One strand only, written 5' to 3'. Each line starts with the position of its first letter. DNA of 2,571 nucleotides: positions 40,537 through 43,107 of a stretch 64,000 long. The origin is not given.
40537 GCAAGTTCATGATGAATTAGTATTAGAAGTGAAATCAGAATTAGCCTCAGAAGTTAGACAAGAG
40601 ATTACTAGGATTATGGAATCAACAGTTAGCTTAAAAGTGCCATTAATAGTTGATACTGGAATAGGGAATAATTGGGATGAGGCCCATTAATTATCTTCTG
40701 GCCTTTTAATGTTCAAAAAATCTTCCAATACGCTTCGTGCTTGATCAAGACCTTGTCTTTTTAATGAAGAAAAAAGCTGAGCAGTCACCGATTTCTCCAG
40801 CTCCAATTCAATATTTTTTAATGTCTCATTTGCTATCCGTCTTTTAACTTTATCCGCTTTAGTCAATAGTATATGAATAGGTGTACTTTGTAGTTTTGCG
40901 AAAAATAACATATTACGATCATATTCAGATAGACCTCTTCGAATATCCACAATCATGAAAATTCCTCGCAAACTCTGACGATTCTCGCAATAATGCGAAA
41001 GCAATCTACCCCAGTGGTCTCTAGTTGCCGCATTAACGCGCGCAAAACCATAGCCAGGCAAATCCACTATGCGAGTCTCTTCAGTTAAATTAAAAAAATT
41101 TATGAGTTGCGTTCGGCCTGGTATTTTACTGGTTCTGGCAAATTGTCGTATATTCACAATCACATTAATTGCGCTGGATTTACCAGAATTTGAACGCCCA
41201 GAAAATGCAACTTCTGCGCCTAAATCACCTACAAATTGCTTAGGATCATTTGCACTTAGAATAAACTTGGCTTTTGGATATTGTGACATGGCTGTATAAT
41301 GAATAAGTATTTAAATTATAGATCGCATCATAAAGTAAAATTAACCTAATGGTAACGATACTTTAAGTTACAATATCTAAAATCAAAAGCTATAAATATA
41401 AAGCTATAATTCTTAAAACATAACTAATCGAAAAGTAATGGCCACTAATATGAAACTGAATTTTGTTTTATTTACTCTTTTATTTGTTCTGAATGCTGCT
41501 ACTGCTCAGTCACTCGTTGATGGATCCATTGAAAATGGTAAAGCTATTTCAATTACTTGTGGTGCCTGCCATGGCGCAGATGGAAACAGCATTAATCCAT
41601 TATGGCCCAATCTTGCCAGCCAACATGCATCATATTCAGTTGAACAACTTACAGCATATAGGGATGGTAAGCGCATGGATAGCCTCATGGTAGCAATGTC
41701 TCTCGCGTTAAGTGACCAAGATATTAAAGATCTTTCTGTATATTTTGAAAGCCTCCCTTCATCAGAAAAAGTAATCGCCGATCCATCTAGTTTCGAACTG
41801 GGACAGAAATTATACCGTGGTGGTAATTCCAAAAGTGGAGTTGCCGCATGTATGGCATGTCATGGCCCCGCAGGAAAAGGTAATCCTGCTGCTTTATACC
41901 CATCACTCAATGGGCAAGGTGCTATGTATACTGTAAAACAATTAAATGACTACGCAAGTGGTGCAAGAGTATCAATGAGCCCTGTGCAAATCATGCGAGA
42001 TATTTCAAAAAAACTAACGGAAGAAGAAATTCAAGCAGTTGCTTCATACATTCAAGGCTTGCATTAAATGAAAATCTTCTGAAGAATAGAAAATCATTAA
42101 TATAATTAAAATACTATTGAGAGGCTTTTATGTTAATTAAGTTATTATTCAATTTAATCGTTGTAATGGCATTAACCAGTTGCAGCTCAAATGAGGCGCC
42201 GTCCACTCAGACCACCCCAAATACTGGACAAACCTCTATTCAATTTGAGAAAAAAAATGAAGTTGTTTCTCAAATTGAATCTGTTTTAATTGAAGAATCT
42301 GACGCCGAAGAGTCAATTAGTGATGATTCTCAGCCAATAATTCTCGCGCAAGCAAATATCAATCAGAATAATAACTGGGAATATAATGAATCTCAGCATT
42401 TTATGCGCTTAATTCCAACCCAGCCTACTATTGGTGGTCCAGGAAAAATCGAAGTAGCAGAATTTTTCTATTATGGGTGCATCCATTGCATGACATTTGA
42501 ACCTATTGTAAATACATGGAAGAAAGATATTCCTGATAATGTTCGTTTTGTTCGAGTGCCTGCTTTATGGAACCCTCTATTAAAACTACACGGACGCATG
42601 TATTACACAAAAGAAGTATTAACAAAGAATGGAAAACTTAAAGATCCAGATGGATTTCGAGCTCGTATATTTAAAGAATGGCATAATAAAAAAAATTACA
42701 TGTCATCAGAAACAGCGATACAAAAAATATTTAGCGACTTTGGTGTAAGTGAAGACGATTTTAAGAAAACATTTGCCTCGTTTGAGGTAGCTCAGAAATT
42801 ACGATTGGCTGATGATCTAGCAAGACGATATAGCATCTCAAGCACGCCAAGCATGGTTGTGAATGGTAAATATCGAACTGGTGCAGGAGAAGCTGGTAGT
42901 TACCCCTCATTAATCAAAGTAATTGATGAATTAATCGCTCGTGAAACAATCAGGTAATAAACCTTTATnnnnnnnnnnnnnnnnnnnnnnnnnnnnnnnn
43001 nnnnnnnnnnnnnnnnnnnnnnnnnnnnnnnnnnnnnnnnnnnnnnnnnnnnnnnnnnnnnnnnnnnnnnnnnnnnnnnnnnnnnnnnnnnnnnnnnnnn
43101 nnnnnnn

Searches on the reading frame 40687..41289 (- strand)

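Call 61: search_protein_families(library=ncbifam, proteins=[window:40687-41289:-], max_evalue=1e-10)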
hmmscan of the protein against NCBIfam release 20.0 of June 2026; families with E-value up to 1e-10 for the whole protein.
window:40687-41289:- (200 aa): 2 families
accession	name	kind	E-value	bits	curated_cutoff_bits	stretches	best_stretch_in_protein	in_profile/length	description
TIGR03598.1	GTPase_YsxC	equivalog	6.9e-63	211.7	124.45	1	7-188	1-185/186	ribosome biogenesis GTP-binding protein YihA/YsxC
NF003255.0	PRK04213.1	equivalog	1.2e-12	47.5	164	1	24-161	9-154/204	GTP-binding protein EngB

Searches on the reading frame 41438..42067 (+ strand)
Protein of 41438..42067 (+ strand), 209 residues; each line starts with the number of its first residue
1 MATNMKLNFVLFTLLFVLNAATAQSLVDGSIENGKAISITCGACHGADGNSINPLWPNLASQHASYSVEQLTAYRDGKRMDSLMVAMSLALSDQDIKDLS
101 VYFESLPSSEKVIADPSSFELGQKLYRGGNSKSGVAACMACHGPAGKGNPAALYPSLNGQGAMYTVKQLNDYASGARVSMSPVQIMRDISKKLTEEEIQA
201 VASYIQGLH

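Call 61: search_protein_families(library=ncbifam, proteins=[window:41438-42067:+], max_evalue=1e-10)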
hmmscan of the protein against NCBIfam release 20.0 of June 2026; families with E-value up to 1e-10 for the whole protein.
window:41438-42067:+ (209 aa): 1 family
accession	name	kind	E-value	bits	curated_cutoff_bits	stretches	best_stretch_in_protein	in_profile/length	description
TIGR00782.1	ccoP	equivalog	1.7e-11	44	179.95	1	31-208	107-281/285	cytochrome-c oxidase, cbb3-type subunit III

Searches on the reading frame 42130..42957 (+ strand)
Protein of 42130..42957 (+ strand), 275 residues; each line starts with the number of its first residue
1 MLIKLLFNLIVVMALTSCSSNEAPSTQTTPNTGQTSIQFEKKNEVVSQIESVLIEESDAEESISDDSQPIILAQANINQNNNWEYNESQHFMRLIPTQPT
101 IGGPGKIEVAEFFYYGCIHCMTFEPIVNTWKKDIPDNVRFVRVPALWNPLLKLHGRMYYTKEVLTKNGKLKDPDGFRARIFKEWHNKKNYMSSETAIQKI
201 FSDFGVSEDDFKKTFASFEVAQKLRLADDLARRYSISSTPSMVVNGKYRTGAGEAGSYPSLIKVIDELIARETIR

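Call 61: search_protein_families(library=ncbifam, proteins=[window:42130-42957:+], max_evalue=1e-10)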
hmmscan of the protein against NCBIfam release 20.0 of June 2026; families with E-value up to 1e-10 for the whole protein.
window:42130-42957:+ (275 aa): 1 family
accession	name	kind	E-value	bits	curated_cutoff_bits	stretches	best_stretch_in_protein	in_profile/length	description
NF047695.1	ThlDiSintDsbAHaem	equivalog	1.7e-13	50.4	290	1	106-250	39-179/206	thiol:disulfide interchange protein DsbA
